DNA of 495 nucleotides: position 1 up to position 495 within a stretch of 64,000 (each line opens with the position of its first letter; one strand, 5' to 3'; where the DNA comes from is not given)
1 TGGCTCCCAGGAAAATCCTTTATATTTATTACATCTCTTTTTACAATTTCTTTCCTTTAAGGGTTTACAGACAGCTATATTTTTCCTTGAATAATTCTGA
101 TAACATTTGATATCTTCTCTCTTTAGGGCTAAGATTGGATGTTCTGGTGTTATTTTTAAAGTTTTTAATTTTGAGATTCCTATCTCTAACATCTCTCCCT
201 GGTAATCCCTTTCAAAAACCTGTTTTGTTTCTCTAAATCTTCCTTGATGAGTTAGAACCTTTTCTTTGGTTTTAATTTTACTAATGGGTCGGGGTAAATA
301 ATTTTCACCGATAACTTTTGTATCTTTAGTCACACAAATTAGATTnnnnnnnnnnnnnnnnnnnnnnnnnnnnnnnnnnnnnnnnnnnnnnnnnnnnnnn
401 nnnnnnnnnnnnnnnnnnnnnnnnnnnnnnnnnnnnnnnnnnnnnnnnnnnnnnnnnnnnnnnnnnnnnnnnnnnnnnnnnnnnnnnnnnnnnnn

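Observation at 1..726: Third intein, missed by the ORF track, in a BcrA/HgdC-type activase at the window edge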

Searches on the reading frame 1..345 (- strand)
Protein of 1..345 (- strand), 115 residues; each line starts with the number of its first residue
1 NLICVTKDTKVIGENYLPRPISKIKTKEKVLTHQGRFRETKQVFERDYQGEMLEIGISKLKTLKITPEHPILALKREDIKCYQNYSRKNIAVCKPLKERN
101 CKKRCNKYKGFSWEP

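Call 8: find_related_loci(query=window:1-345:-, collection=genome_contigs, flank=10000)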
Query window:1-345:- (115 aa) in genome_contigs; peptide patterns used: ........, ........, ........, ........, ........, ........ (x = any residue, [..] = any of these).
214 stretches matched a pattern; 5 encode a relative of the query (tblastn E <= 1e-3); 5 distinct loci.
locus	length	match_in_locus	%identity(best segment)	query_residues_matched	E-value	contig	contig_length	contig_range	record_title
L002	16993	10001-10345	76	1-115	2e-58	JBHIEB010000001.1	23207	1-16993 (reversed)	MAG: Candidatus Paceibacterales bacterium isolate b3.sp2_bin.52 NODE_532_length_23207_cov_5.549326, whole genome shotgun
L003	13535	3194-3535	61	3-115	1e-46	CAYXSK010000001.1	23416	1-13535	MAG TPA_asm: uncultured Candidatus Saccharibacteria bacterium isolate binchicken_co387_6 genome assembly, contig: NODE_1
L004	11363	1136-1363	42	2-78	3e-13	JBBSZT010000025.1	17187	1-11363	MAG: Nanoarchaeota archaeon isolate H51-bin092_1 H51_bin092_1_000000000025, whole genome shotgun sequence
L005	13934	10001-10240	41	4-89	7e-13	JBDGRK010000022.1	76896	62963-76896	MAG: Candidatus Nanohaloarchaea archaeon isolate DAL-Ass_45_77C1R DAL-Ass_45_77C1R_22, whole genome shotgun sequence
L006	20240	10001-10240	27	4-76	2e-6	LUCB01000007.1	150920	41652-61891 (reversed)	MAG: Candidatus Bathyarchaeota archaeon B24 scaffold119, whole genome shotgun sequence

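Call 14: search_protein_families(library=pfam, proteins=[L002:9620-11836:+, L003:2807-5032:+], max_evalue=0.01)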
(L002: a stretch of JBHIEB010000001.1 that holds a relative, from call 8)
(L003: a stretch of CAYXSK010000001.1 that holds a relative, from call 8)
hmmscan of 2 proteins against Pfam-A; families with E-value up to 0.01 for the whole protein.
L002:9620-11836:+ (738 aa): 6 families
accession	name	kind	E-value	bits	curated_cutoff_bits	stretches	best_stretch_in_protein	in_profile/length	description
PF01869.26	BcrAD_BadFG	-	6.3e-45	154.2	31.5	2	536-676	125-271/271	BadF/BadG/BcrA/BcrD ATPase family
PF14890.11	Intein_splicing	-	1.6e-12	47.9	35.8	2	245-547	81-155/155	Intein splicing domain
PF14528.11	LAGLIDADG_3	-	2e-06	28.4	22.5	1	406-483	3-70/82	LAGLIDADG-like domain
PF14623.11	Vint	-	1.2e-05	25.6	27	1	131-199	2-65/166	Hint-domain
PF02782.22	FGGY_C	-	0.00017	21.9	27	1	594-676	113-194/198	FGGY family of carbohydrate kinases, C-terminal domain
PF13403.11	Hint_2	-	0.0024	18.7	28.4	1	130-182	1-52/147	Hint domain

L003:2807-5032:+ (741 aa): 6 families
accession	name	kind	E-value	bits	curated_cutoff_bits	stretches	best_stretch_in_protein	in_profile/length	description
PF01869.26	BcrAD_BadFG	-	6.5e-50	170.6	31.5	2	534-676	122-270/271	BadF/BadG/BcrA/BcrD ATPase family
PF14890.11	Intein_splicing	-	7.1e-13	49.1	35.8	1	160-548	30-155/155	Intein splicing domain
PF14528.11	LAGLIDADG_3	-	5.3e-06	27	22.5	1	407-486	3-72/82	LAGLIDADG-like domain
PF14623.11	Vint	-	0.00052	20.3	27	1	130-199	1-64/166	Hint-domain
PF05378.19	Hydant_A_N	-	0.0028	17.8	25.2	1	5-113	2-99/176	Hydantoinase/oxoprolinase N-terminal region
PF00480.26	ROK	-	0.0084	16.1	22.9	0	4-70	1-68/294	ROK family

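Call 19: find_homologous_proteins(query=L002:10010-11335:+)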
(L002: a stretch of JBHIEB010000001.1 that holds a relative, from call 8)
Query L002:10010-11335:+ (442 aa): 241 proteins with E <= 0.001 among 4411 candidates; the best 120 are listed.
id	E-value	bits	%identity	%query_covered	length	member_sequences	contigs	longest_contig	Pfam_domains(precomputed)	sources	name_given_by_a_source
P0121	9.8e-298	1005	100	100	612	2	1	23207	PF01869.27,PF14623.12,PF14528.12,PF14890.12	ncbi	ncbi:MAG: BadF/BadG/BcrA/BcrD ATPase family protein [Candidatus Paceibacterales bacterium]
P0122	3.2e-212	724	70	100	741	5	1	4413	PF01869.27,PF14528.12,PF14890.12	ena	-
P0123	5.9e-212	723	70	100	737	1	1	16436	PF01869.27,PF14528.12,PF14890.12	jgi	jgi:activator of 2-hydroxyglutaryl-CoA dehydratase/intein/homing endonuclease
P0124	1.1e-209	715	71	100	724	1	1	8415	PF01869.27,PF14623.12,PF14528.12,PF14890.12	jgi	-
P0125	2.3e-209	714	71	100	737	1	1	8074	PF01869.27,PF14890.12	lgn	-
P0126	2.7e-208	711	69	100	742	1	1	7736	PF01869.27,PF14528.12,PF14890.12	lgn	-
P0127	3.5e-208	710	71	100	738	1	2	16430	PF01869.27,PF14623.12,PF14528.12,PF14890.12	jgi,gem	-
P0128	2.2e-207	708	70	100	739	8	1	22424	PF01869.27,PF14528.12,PF14890.12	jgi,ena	-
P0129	1.5e-205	702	69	100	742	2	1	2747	PF01869.27,PF14528.12,PF14890.12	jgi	-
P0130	7.0e-204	696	69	100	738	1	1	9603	PF01869.27,PF14528.12,PF14890.12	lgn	-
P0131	9.8e-202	689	66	100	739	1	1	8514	PF01869.27,PF14528.12,PF14890.12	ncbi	-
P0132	3.1e-200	684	67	100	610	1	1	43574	PF01869.27,PF14528.12,PF14890.12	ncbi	ncbi:MAG: BadF/BadG/BcrA/BcrD ATPase family protein [bacterium]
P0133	1.7e-199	682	69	100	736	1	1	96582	PF01869.27,PF14890.12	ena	-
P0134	3.2e-198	677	67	100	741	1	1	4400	PF01869.27,PF14528.12,PF14890.12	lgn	-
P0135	5.7e-198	677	67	100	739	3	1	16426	PF01869.27,PF14528.12,PF14890.12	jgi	-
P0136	6.3e-198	676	65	100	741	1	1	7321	PF01869.27,PF14528.12,PF14890.12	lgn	-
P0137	9.3e-198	676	67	100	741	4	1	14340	PF01869.27,PF14528.12,PF14890.12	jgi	-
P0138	1.6e-197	675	66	100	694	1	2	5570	PF01869.27,PF14528.12,PF14890.12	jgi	-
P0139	1.0e-196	672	66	100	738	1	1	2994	PF01869.27,PF14528.12,PF14890.12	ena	-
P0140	2.0e-196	671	68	100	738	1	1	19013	PF01869.27,PF14623.12,PF14528.12,PF14890.12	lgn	-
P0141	2.8e-195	668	66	100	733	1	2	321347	PF01869.27,PF14623.12,PF14528.12,PF14890.12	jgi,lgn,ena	-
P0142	4.0e-195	667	66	100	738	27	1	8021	PF01869.27,PF14528.12,PF14890.12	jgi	-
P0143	3.6e-193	661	66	100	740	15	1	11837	PF01869.27,PF14528.12,PF14890.12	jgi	-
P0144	6.8e-190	650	64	100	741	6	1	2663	PF01869.27,PF14528.12,PF14890.12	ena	-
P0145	4.2e-187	641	64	100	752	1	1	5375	PF01869.27,PF14528.12,PF14890.12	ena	-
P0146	2.0e-186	639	64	100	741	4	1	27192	PF01869.27,PF14623.12,PF14528.12,PF14890.12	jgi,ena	-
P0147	1.2e-185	636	62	100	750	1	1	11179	PF01869.27,PF14528.12,PF14890.12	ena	-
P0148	3.0e-185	635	64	100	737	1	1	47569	PF01869.27,PF14528.12,PF14890.12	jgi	jgi:activator of 2-hydroxyglutaryl-CoA dehydratase/intein/homing endonuclease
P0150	1.8e-183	629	61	100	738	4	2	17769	PF01869.27,PF14528.12,PF14890.12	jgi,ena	-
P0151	3.9e-173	595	58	100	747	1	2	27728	PF01869.27,PF14528.12,PF14890.12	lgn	-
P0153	3.6e-168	578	59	100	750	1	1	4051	PF01869.27,PF14623.12,PF14528.12,PF14890.12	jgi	-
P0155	3.8e-167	575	59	100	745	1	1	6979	PF01869.27,PF14623.12,PF14528.12,PF14890.12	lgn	-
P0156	4.2e-167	575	56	100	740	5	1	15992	PF01869.27,PF14528.12,PF14890.12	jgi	jgi:predicted CoA-substrate-specific enzyme activase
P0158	8.6e-163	561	53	100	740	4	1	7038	PF01869.27,PF14623.12,PF14528.12,PF14890.12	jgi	jgi:activator of 2-hydroxyglutaryl-CoA dehydratase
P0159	2.6e-162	559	55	100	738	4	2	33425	PF01869.27,PF14528.12,PF14890.12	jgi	-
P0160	1.2e-160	554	56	100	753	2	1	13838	PF01869.27,PF14528.12,PF14890.12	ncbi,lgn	-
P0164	1.4e-126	441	50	100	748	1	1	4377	PF01869.27,PF14528.12,PF14890.12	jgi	-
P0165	4.9e-126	440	49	100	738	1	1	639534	PF01869.27,PF14528.12,PF14890.12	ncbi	ncbi:MAG: BadF/BadG/BcrA/BcrD ATPase family protein [Candidatus Nealsonbacteria bacterium]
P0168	7.2e-103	363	43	100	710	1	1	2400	PF01869.27,PF14528.12,PF14890.12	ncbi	-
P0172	6.8e-94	334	43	99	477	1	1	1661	PF14528.12,PF14890.12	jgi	jgi:intein/homing endonuclease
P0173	2.3e-88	315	44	95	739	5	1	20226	PF09989.16,PF14528.12,PF14890.12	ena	-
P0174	1.2e-83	300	41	99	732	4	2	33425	PF06050.20,PF09989.16,PF14528.12,PF14890.12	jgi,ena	-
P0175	4.4e-81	291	39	95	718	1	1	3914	PF09989.16,PF14528.12,PF14890.12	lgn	-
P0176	8.1e-81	291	38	99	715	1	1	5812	PF09989.16,PF14528.12,PF14890.12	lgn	-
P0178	8.5e-75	271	40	99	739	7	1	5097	PF09989.16,PF14528.12,PF14890.12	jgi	-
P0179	3.3e-74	269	39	95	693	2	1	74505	PF06050.20,PF09989.16,PF14528.12,PF14890.12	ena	-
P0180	1.2e-73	267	37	97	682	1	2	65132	PF06050.20,PF09989.16,PF14528.12,PF14890.12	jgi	-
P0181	4.8e-73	265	40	95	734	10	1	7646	PF09989.16,PF14528.12,PF14890.12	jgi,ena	-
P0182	5.1e-73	265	40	95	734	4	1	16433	PF09989.16,PF14528.12,PF14890.12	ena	-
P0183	6.0e-73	265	38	95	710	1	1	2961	PF14623.12,PF09989.16,PF14528.12,PF14890.12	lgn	-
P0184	1.1e-72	264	40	95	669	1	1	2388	PF14528.12,PF14890.12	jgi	-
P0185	1.2e-72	264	40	95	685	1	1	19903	PF09989.16,PF14528.12,PF14890.12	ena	-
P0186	8.8e-72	261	39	95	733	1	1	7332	PF09989.16,PF14528.12,PF14890.12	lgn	-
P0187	2.8e-71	259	38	100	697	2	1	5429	PF09989.16,PF14528.12,PF14890.12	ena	-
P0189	1.6e-69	253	40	95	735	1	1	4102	PF09989.16,PF14528.12,PF14890.12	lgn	-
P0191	8.8e-69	251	38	99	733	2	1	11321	PF09989.16,PF14528.12,PF14890.12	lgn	-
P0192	1.7e-67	247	38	95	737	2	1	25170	PF09989.16,PF14528.12,PF14890.12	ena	-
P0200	4.1e-65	239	38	99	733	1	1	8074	PF09989.16,PF14528.12,PF14890.12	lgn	-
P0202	5.4e-65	238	37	95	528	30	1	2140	PF14528.12,PF14890.12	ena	-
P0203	6.2e-65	238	38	95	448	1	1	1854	PF06050.20,PF14623.12,PF14528.12,PF14890.12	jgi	jgi:intein/homing endonuclease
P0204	1.7e-64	237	35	100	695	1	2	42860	PF09989.16,PF14528.12,PF14890.12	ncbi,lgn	-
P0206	2.9e-64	236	37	99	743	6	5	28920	PF06050.20,PF09989.16,PF14528.12,PF14890.12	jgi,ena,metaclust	metaclust:\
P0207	3.1e-64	236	35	100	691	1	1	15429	PF09989.16,PF05203.22,PF14528.12,PF14890.12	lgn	-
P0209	1.1e-61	227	38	95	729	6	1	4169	PF09989.16,PF14528.12,PF14890.12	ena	-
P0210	2.6e-61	226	36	95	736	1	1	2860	PF09989.16,PF14528.12,PF14890.12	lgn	-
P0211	4.7e-60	222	36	95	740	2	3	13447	PF06050.20,PF09989.16,PF14528.12,PF14890.12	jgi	-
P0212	3.0e-58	216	35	94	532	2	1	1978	PF14528.12,PF14890.12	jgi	-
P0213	5.2e-58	215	37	95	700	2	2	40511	PF09989.16,PF14528.12,PF14890.12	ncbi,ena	-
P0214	1.7e-50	191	35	95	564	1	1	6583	PF13489.13,PF05203.22,PF14528.12,PF08241.19,PF14890.12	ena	-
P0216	2.9e-43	167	39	62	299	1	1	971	PF14528.12,PF14890.12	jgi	-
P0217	5.9e-40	156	28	91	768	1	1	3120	PF01458.24,PF19295.6,PF14623.12,PF14528.12,PF01079.26,PF13403.12,PF14890.12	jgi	jgi:Fe-S cluster assembly protein SufB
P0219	8.6e-39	152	32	95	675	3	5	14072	PF00112.30,PF14528.12,PF14890.12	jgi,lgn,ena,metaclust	metaclust:\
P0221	2.6e-38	150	30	95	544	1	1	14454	PF14623.12,PF14528.12,PF14890.12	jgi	-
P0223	1.6e-35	141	34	97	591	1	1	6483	PF00984.25,PF14528.12,PF03721.21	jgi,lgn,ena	-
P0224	2.4e-34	137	30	59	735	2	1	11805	PF04055.28,PF14528.12,PF14890.12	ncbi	-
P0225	4.7e-34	136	30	62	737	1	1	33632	PF04055.28,PF14528.12,PF14890.12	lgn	-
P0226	2.2e-33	134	29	98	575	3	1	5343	PF00534.27,PF14528.12,PF14890.12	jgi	jgi:hypothetical protein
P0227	1.4e-32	132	31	95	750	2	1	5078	PF14528.12,PF14890.12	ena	-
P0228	4.5e-32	130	29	97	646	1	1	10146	PF13847.13,PF13489.13,PF13649.13,PF14528.12,PF08241.19,PF14890.12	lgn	-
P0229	5.4e-32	130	29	95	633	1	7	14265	PF13385.14,PF14528.12,PF14890.12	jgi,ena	-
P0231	8.5e-32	129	29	95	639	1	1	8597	PF13385.14,PF14528.12,PF14890.12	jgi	-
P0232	9.5e-32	129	26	95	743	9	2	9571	PF01869.27,PF07591.16,PF14528.12,PF14890.12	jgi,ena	-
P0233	1.0e-31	129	31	95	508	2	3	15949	PF14528.12,PF01592.22,PF14890.12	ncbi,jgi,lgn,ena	-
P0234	1.2e-31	128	31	98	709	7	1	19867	PF14623.12,PF14528.12,PF14890.12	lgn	-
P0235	1.1e-30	125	26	95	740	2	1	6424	PF01869.27,PF07591.16,PF14528.12,PF14890.12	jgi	jgi:predicted CoA-substrate-specific enzyme activase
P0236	3.1e-30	124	27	95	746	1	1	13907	PF01869.27,PF07591.16,PF14528.12,PF14890.12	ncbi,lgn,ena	-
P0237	7.1e-30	123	30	96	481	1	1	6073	PF14528.12,PF01592.22,PF14890.12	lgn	-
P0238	1.7e-29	121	29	99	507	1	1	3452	PF14528.12,PF01592.22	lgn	-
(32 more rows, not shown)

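Call 21: find_related_loci(query=window:1-345:-, collection=metagenome_contigs, flank=6000)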
Query window:1-345:- (115 aa) in metagenome_contigs; peptide patterns used: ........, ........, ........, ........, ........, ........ (x = any residue, [..] = any of these).
357 stretches matched a pattern; 38 encode a relative of the query (tblastn E <= 1e-3); 38 distinct loci.
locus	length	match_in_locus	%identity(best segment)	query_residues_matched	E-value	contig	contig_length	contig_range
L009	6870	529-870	61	3-115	4e-46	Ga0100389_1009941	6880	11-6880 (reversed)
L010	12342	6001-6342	61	3-115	4e-46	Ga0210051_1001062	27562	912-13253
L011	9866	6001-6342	61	3-115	4e-46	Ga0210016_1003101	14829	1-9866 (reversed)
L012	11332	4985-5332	67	1-115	5e-43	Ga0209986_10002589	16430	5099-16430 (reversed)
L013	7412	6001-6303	50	1-101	6e-27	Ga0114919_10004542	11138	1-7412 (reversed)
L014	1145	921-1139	56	4-75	3e-21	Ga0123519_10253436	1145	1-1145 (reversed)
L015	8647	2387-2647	39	4-99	2e-14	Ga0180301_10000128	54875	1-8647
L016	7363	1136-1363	42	2-78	1e-12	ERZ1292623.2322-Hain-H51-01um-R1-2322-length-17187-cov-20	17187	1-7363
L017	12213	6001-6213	41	4-76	3e-12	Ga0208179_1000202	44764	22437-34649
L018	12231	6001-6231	41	4-76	1e-10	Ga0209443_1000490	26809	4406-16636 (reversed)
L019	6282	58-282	39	4-77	9e-10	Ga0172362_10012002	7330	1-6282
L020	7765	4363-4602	34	1-79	1e-8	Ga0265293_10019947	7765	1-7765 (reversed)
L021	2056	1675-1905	33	4-75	3e-8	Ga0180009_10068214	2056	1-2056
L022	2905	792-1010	36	4-80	2e-7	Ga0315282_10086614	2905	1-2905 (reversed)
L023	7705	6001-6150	38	29-77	1e-6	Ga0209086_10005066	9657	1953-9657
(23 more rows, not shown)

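Call 51: search_protein_families(library=ncbifam, proteins=[L002:9620-11836:+], max_evalue=0.01)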
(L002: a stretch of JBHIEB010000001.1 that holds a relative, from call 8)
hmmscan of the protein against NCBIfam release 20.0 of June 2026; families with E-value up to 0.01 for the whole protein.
L002:9620-11836:+ (738 aa): 13 families
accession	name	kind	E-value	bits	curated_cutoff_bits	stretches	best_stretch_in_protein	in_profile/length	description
TIGR00241.1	CoA_E_activ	domain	1.1e-57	195.4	125.4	2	535-675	109-248/248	acyl-CoA dehydratase activase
TIGR03286.1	methan_mark_15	hypoth_equivalog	4.7e-38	131.2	455.75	2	542-677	266-402/404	methanogenesis marker 15 protein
TIGR02259.1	benz_CoA_red_A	equivalog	1.6e-25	89.7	578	2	534-656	285-411/432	benzoyl-CoA reductase subunit A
TIGR03192.1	benz_CoA_bzdQ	equivalog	2.3e-21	76.6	380.2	2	534-678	143-288/293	benzoyl-CoA reductase, bzd-type, subunit Q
TIGR02261.1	benz_CoA_red_D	equivalog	6e-15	55.1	312.85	2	541-674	122-260/262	benzoyl-CoA reductase subunit D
NF011418.0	PRK14845.1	equivalog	5.9e-10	37.6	756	1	146-502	58-319/1049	translation initiation factor IF-2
NF011303.0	PRK14715.1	equivalog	2.7e-07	28.1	1585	1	289-425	1110-1234/1627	DNA-directed DNA polymerase II large subunit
NF045703.1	rSAM_Tes_intein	exception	1.5e-06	26.3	1700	1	343-548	397-611/1040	tetraether lipid synthase Tes, intein-containing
TIGR01443.1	intein_Cterm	domain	4.8e-06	26.6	15.6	1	526-548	1-24/24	intein C-terminal splicing region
TIGR01445.1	intein_Nterm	domain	1.1e-05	26.4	24.5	1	131-199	1-82/83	intein N-terminal splicing region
NF009842.0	PRK13317.1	equivalog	0.00035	20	234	0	1-98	1-88/277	type II pantothenate kinase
TIGR01312.1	XylB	equivalog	0.00063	18.4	380.25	0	626-678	387-437/481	xylulokinase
NF007072.0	PRK09519.1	equivalog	0.0021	16.5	1024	0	433-464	482-513/790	intein-containing recombinase RecA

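Call 52: predict_structure(alignment_id=A2)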
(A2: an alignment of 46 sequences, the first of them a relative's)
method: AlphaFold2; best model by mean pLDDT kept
length: 737 residues; sequences in the alignment: 46
mean_pLDDT: 82.8   pTM: 0.59
mean pLDDT of the five models: 82.8, 82.0, 82.0, 81.5, 78.6
residues with pLDDT >= 90: 283; 70-90: 339; 50-70: 80; < 50: 35
segments of 3 or more residues with pLDDT < 50: 207-223, 225-228, 230-239
pLDDT, mean of each block of 10 residues (from residue 1): 92 90 92 84 93 85 92 90 90 93 83 83 70 90 92 90 84 74 91 85 59 39 47 44 80 91 61 83 61 91 96 84 85 92 92 86 93 91 91 91 92 91 66 78 95 93 87 88 89 74 81 93 83 82 74 69 77 86 62 72 88 83 75 91 90 92 93 93 88 87 74 86 80 66
secondary structure, 60 per line:
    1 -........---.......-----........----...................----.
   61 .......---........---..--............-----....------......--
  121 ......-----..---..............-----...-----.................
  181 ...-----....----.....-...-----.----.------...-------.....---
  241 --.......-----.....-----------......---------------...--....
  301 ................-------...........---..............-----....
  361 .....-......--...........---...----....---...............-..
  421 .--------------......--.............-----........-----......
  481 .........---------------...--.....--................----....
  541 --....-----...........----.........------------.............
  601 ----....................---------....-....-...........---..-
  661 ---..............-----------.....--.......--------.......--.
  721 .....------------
elements in order (helices of 4 or more, strands of 3 or more residues): E2-9 E13-19 E25-32 H37-55 E60-67 H71-78 H86-97 E103-106 E113-118 E121-126 E137-140 E144-147 E156-158 E164-183 E189-192 E197-201 H233-237 E243-246 E255-259 E271-273 E292-294 H297-309 E310-316 E324-334 H338-351 E357-362 E367-372 H375-385 H396-399 H403-417 E419-421 E436-441 H444-456 E462-469 E475-482 H483-489 E505-507 E510-514 E517-532 E537-540 E543-546 H552-562 H567-575 H588-600 H605-624 E634-637 H639-642 H644-654 H664-677 H689-693 E696-702 E711-717 E720-725
